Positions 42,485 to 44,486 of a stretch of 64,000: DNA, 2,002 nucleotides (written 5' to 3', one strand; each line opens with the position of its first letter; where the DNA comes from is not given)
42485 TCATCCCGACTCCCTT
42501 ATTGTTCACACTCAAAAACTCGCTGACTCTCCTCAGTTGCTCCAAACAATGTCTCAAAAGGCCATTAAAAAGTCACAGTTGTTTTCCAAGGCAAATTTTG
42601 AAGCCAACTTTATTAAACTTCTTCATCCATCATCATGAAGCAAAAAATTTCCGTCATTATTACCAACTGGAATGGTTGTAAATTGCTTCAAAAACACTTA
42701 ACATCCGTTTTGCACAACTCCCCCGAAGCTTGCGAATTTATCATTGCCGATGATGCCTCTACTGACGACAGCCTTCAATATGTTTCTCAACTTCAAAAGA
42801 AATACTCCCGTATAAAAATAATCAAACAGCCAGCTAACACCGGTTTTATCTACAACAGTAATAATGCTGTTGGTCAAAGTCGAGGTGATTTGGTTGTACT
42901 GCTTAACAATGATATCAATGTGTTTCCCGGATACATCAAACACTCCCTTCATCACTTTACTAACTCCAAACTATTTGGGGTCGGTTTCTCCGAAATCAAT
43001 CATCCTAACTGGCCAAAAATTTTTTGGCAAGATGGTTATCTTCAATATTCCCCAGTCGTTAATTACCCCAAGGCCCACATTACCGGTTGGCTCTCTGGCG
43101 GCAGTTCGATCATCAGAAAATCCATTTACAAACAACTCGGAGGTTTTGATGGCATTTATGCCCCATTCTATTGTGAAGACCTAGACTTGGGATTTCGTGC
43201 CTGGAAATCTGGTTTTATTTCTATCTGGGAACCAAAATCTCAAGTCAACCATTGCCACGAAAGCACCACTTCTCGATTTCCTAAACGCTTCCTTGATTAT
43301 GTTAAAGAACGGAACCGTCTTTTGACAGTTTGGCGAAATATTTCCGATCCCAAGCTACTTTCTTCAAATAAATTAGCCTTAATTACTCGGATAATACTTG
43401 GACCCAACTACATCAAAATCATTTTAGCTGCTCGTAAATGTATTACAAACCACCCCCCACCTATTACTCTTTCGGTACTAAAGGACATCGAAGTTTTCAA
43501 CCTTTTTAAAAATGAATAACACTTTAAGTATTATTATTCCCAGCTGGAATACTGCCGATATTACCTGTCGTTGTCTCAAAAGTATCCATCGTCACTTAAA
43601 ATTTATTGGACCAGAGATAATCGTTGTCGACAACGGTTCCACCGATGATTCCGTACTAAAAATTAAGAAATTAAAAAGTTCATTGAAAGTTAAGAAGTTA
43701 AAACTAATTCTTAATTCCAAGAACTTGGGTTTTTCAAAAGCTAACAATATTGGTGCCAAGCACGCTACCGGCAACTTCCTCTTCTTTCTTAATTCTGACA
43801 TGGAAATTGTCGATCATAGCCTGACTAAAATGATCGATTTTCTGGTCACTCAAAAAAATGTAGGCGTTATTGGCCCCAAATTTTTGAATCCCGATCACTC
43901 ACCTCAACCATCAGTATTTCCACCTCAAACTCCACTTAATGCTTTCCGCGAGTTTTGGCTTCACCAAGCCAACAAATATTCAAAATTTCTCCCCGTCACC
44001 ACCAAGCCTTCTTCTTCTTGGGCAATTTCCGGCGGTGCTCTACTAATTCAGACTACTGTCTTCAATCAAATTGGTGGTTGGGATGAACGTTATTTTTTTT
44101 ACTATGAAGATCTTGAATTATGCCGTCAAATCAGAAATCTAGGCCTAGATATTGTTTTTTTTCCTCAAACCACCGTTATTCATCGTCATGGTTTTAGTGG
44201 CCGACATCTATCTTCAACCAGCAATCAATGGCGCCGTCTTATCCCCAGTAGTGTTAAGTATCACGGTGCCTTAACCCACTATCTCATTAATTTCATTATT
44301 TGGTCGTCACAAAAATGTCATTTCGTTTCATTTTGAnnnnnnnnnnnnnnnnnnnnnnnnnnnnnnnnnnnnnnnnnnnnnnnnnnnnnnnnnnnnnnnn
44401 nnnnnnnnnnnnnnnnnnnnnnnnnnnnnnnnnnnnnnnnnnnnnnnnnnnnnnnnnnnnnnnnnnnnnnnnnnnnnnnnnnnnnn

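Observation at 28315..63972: A glycosylation super-cluster of about 35 kb, all on one strand, with at least 10 GT-C membrane transferases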

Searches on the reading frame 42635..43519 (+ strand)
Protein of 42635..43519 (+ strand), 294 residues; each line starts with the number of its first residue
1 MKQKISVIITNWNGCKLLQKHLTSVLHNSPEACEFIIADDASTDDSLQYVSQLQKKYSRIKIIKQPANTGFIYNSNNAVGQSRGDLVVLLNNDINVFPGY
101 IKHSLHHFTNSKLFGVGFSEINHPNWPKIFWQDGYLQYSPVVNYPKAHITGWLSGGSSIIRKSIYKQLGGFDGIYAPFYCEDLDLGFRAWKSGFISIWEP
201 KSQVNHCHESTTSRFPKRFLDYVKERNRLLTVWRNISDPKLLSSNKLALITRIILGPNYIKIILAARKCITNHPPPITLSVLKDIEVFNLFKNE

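Call 4: search_protein_families(library=pfam, proteins=[window:42635-43519:+], max_evalue=0.01)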
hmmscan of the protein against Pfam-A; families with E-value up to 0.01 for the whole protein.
window:42635-43519:+ (294 aa): 4 families
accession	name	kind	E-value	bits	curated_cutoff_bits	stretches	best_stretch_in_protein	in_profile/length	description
PF00535.33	Glycos_transf_2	-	1.4e-21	77.6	23.3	1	6-168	1-167/168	Glycosyl transferase family 2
PF13641.12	Glyco_tranf_2_3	-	8.1e-15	55.9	27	1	4-228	2-226/230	Glycosyltransferase like family 2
PF13632.12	Glyco_trans_2_3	-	4.7e-05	23.7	27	1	126-224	47-141/198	Glycosyl transferase family group 2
PF10111.15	Glyco_tranf_2_2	-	0.0031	17.5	27.3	0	30-93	27-91/276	Glycosyltransferase like family 2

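Call 14: search_protein_families(library=ncbifam, proteins=[window:42635-43519:+], max_evalue=0.00001)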
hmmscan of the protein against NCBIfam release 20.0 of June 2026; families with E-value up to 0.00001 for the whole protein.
window:42635-43519:+ (294 aa): 13 families
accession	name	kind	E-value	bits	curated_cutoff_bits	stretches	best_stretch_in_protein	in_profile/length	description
NF041875.1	EPS_EpsD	equivalog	7.8e-19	68.2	370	1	5-218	1-219/325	exopolysaccharide biosynthesis glycosyltransferase EpsD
NF050050.1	ProtGlycPglI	equivalog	2.3e-15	56.8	500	1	3-106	2-106/306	GalNAc(5)-diNAcBac-PP-undecaprenol beta-1,3-glucosyltransferase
TIGR03965.1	mycofact_glyco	equivalog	4.7e-14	52.1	280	1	3-113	74-184/467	mycofactocin biosynthesis glycosyltransferase MftF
NF007482.0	PRK10073.1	equivalog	4.8e-14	52.1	423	1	2-103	5-105/334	glycosyltransferase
NF047683.1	TeichurnBiosyTuaG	equivalog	6.7e-13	48.9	400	1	2-106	5-109/252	teichuronic acid biosynthesis protein TuaG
NF053739.1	GlytfEpsEBac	equivalog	1e-12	47.6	450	1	4-253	2-245/265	glycosyltransferase EpsE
TIGR03937.1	PgaC_IcaA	equivalog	1.3e-10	40.8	422.3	1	3-115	45-157/407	poly-beta-1,6-N-acetyl-D-glucosamine synthase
TIGR04283.1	glyco_like_mftF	equivalog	6.8e-09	35.6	182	1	5-193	1-173/221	TIGR04283 family arsenosugar biosynthesis glycosyltransferase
TIGR04017.1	WcaA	equivalog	6.9e-08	32.4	495.75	1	4-107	6-109/279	colanic acid biosynthesis glycosyltransferase WcaA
NF007453.0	PRK10018.1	equivalog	7.4e-08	32.4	382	1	4-107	7-110/280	colanic acid biosynthesis glycosyltransferase WcaA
NF038299.1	EPS_HpsN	equivalog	8e-08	31.6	425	1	4-113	2-111/317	hormogonium polysaccharide biosynthesis glycosyltransferase HpsN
NF038302.1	EPS_HpsE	equivalog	3.4e-07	29.5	300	1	4-112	2-115/307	hormogonium polysaccharide biosynthesis glycosyltransferase HpsE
NF047588.1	GlcsyltransPgfSStrep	equivalog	1.3e-06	27.9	500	1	4-109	2-111/308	glycosyltransferase PgfS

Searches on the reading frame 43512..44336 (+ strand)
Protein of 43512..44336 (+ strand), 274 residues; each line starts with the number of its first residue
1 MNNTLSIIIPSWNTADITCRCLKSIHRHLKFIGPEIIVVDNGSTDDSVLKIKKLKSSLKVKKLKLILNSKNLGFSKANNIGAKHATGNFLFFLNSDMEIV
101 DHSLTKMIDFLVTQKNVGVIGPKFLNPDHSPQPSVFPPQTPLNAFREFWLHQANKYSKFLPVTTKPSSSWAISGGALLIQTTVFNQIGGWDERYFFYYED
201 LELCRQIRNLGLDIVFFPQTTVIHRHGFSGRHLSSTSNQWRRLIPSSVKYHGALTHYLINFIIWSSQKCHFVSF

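Call 4: search_protein_families(library=pfam, proteins=[window:43512-44336:+], max_evalue=0.01)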
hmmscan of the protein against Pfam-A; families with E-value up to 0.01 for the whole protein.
window:43512-44336:+ (274 aa): 6 families
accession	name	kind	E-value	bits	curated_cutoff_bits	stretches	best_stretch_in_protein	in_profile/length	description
PF00535.33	Glycos_transf_2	-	1.6e-24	87.2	23.3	1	6-145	1-132/168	Glycosyl transferase family 2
PF13641.12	Glyco_tranf_2_3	-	6.4e-17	62.8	27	1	5-239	3-223/230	Glycosyltransferase like family 2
PF10111.15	Glyco_tranf_2_2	-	2.2e-11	44.2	27.3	1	33-111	29-106/276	Glycosyltransferase like family 2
PF02709.20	Glyco_transf_7C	-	6.1e-06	26.2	23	1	158-220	5-68/78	N-terminal domain of galactosyltransferase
PF13632.12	Glyco_trans_2_3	-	7.6e-06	26.3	27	1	152-245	52-141/198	Glycosyl transferase family group 2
PF13712.12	Glyco_tranf_2_5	-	7.1e-05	23.1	27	1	46-228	14-193/210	Glycosyltransferase like family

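Call 14: search_protein_families(library=ncbifam, proteins=[window:43512-44336:+], max_evalue=0.00001)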
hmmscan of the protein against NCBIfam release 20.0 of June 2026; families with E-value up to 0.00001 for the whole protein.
window:43512-44336:+ (274 aa): 19 families
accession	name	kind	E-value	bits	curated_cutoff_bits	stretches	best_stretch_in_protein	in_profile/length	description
NF041875.1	EPS_EpsD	equivalog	2.7e-19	69.8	370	1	5-225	1-207/325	exopolysaccharide biosynthesis glycosyltransferase EpsD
TIGR04283.1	glyco_like_mftF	equivalog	1.9e-18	66.9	182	1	5-118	1-105/221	TIGR04283 family arsenosugar biosynthesis glycosyltransferase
TIGR03965.1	mycofact_glyco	equivalog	4.1e-18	65.5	280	1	4-226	75-282/467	mycofactocin biosynthesis glycosyltransferase MftF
TIGR01556.1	rhamnosyltran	subfamily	2.5e-17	63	200.55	1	27-229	15-205/281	rhamnosyltransferase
NF007482.0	PRK10073.1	equivalog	2.2e-14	53.2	423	1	3-111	6-110/334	glycosyltransferase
TIGR03937.1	PgaC_IcaA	equivalog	7.8e-14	51.4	422.3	1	3-120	45-159/407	poly-beta-1,6-N-acetyl-D-glucosamine synthase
NF047683.1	TeichurnBiosyTuaG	equivalog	7.4e-13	48.7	400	1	3-115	6-115/252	teichuronic acid biosynthesis protein TuaG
NF038302.1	EPS_HpsE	equivalog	3.1e-10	39.5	300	1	5-225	3-223/307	hormogonium polysaccharide biosynthesis glycosyltransferase HpsE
NF038299.1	EPS_HpsN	equivalog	6.6e-10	38.5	425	1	4-229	2-225/317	hormogonium polysaccharide biosynthesis glycosyltransferase HpsN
NF050050.1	ProtGlycPglI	equivalog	1.9e-09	37.4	500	1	4-109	3-106/306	GalNAc(5)-diNAcBac-PP-undecaprenol beta-1,3-glucosyltransferase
NF050819.1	PolSacchBiosHfsG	equivalog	7.4e-09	35.2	500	1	3-117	12-122/302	polysaccharide biosynthesis protein HfsG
TIGR03111.1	glyc2_xrt_Gpos1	hypoth_equivalog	2.2e-08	33.3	363.95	1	5-118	51-163/439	TIGR03111 family XrtG-associated glycosyltransferase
NF053739.1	GlytfEpsEBac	equivalog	1.2e-07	31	450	1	5-128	3-124/265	glycosyltransferase EpsE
NF007453.0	PRK10018.1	equivalog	1.2e-06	28.5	382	1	3-107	6-107/280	colanic acid biosynthesis glycosyltransferase WcaA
NF047588.1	GlcsyltransPgfSStrep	equivalog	2.2e-06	27.1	500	1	5-109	3-108/308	glycosyltransferase PgfS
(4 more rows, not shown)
